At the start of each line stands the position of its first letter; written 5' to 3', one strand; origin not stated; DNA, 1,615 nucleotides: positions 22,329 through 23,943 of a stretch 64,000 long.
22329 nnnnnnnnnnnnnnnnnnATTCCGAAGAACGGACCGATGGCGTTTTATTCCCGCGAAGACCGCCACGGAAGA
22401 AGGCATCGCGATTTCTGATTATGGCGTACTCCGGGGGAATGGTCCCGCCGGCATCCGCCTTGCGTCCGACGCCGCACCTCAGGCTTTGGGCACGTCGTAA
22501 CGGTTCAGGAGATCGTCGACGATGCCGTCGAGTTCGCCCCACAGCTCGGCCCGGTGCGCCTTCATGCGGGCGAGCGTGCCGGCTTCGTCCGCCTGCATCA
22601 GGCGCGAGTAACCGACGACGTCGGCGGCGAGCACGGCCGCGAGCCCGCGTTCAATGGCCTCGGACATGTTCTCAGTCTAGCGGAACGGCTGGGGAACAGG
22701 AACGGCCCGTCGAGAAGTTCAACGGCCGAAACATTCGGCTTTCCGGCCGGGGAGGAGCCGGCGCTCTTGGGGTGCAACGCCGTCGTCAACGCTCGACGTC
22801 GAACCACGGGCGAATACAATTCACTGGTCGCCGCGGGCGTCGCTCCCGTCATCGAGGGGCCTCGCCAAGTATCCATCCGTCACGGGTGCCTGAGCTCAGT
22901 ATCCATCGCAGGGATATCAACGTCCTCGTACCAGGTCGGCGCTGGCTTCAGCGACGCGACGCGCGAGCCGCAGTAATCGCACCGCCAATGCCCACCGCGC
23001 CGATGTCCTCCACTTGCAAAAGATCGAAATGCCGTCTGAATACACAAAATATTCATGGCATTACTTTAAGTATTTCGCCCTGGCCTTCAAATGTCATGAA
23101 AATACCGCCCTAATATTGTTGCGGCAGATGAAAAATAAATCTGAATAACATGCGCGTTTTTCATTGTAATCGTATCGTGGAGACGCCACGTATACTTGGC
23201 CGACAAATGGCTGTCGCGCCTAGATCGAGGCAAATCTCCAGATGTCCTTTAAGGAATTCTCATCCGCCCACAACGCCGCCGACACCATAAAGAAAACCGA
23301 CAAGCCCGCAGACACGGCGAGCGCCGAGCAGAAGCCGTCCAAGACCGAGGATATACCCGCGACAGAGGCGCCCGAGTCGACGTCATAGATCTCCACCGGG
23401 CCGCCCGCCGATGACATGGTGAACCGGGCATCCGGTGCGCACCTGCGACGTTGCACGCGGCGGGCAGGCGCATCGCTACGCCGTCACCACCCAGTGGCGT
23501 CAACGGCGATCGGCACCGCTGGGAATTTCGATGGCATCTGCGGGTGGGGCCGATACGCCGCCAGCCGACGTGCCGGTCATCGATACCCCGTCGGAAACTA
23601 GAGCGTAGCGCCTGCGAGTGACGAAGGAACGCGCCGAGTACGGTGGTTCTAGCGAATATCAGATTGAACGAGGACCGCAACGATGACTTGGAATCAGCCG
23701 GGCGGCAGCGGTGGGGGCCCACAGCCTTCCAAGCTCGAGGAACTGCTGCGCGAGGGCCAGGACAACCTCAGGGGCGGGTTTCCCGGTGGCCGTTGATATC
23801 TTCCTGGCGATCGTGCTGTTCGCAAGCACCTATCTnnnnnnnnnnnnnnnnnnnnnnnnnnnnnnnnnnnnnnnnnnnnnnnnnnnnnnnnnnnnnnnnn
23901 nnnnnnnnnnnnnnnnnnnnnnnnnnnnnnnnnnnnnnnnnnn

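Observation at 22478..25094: Near-identical ~50-bp direct repeats (HpaB-like 3' tail) bracketing a 2.5-kb low-GC mosaic islet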

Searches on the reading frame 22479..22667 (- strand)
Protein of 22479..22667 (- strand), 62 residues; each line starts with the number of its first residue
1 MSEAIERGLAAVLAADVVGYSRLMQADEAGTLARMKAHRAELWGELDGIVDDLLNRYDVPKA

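Call 7: search_protein_families(library=pfam, proteins=[window:22479-22667:-], max_evalue=0.01)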
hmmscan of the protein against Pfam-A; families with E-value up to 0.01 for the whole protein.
window:22479-22667:- (62 aa): 0 families

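Call 9: find_encoding_contigs(protein=window:22479-22667:-, flank=10000, max_places=10)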
Protein window:22479-22667:- (62 aa): no gene with exactly this product is on record in the collection.

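Call 13: find_homologous_proteins(query=window:22479-22667:-, max_evalue=0.001)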
Query window:22479-22667:- (62 aa): 65 proteins with E <= 0.001 among 70 candidates.
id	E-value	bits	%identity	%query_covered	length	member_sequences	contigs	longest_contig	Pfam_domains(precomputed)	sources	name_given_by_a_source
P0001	9.5e-32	125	100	100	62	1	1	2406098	-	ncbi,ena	-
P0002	2.9e-13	67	78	74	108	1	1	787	-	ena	-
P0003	3.9e-13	67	73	79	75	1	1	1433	-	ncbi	-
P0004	1.3e-10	59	82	63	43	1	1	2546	-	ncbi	-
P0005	2.0e-9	55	70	74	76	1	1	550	-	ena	-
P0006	2.9e-9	54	84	61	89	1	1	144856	-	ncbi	ncbi:hypothetical protein BH10PSE7_BH10PSE7_19480 [soil metagenome]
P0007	3.5e-9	54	79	61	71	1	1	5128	-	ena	-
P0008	3.9e-9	54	82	61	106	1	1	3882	-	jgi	jgi:adenylate cyclase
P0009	7.0e-9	53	76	68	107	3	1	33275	-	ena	-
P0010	7.7e-9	53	73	71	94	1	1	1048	-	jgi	jgi:adenylate cyclase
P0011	1.4e-8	52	71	77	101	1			-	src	-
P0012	1.5e-8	52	78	65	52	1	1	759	-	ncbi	-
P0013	1.5e-8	52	74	68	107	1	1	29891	-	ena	-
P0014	1.8e-8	52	74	68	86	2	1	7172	-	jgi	jgi:class 3 adenylate cyclase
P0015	2.4e-8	52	71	68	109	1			-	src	-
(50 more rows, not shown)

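Call 16: find_encoding_contigs(protein=P0001, flank=10000, max_places=10)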
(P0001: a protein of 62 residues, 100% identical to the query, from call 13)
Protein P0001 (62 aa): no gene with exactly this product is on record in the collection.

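Call 30: find_encoding_contigs(protein=P0002, flank=3000, max_places=3)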
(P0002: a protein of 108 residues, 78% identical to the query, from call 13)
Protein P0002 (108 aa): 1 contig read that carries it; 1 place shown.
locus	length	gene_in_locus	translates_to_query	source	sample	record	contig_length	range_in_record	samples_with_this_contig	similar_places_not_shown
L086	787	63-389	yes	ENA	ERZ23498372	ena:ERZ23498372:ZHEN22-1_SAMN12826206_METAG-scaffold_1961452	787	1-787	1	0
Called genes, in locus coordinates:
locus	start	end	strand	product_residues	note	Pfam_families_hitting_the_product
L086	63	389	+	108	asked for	-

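Call 31: find_encoding_contigs(protein=P0003, flank=3000, max_places=3)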
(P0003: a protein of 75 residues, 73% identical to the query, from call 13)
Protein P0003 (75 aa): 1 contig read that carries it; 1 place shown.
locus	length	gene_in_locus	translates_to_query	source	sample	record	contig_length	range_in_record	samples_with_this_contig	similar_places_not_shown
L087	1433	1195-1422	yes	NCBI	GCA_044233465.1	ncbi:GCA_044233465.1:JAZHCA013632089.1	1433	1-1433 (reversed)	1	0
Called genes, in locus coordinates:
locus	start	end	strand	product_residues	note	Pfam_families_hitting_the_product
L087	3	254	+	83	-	?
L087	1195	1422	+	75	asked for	-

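Call 42: search_protein_families(library=pfam, proteins=[window:22482-22667:-], max_evalue=10)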
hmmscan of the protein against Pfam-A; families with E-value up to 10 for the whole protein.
seq(62 aa): 0 families

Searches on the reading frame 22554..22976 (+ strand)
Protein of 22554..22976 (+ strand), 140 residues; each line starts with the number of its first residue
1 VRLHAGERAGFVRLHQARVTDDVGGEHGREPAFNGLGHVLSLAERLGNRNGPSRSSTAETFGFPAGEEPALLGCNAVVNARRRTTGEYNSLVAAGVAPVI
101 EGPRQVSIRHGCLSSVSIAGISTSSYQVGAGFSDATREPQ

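Call 57: search_protein_families(library=pfam, proteins=[window:22554-22976:+], max_evalue=0.1)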
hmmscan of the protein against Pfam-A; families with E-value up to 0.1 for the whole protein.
window:22554-22976:+ (140 aa): 0 families

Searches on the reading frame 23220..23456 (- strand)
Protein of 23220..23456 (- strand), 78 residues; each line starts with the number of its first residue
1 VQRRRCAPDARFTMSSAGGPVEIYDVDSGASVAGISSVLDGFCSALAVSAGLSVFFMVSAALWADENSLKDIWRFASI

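Call 7: search_protein_families(library=pfam, proteins=[window:23220-23456:-], max_evalue=0.01)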
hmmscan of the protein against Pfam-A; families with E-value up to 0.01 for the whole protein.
window:23220-23456:- (78 aa): 0 families

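Call 42: search_protein_families(library=pfam, proteins=[window:23223-23417:-], max_evalue=10)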
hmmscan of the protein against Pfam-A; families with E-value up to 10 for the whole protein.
seq(65 aa): 0 families

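Call 43: search_protein_families(library=ncbifam, proteins=[window:23223-23417:-], max_evalue=10)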
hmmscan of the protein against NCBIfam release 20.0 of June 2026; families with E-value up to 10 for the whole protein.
seq(65 aa): 0 families

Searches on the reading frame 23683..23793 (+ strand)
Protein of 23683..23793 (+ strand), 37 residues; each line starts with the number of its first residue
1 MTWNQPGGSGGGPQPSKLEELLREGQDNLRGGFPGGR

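Call 42: search_protein_families(library=pfam, proteins=[window:23683-23793:+], max_evalue=10)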
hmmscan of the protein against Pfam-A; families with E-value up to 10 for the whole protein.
seq(37 aa): 1 family
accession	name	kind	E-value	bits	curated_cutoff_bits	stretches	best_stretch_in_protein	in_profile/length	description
PF12221.13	HflK_N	-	2.3e-07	31.1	22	1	1-36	1-44/44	Bacterial membrane protein N terminal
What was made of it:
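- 23683..23797 (+): hflK 5' stub of 37 codons. Its TGA stop overlaps the LicD start codon region. PF12221 HflK_N, 31.1 bits (cut-off 22), E 2.3e-7 (call 42).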

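Call 43: search_protein_families(library=ncbifam, proteins=[window:23683-23793:+], max_evalue=10)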
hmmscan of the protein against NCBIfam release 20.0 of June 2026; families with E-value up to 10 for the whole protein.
seq(37 aa): 0 families
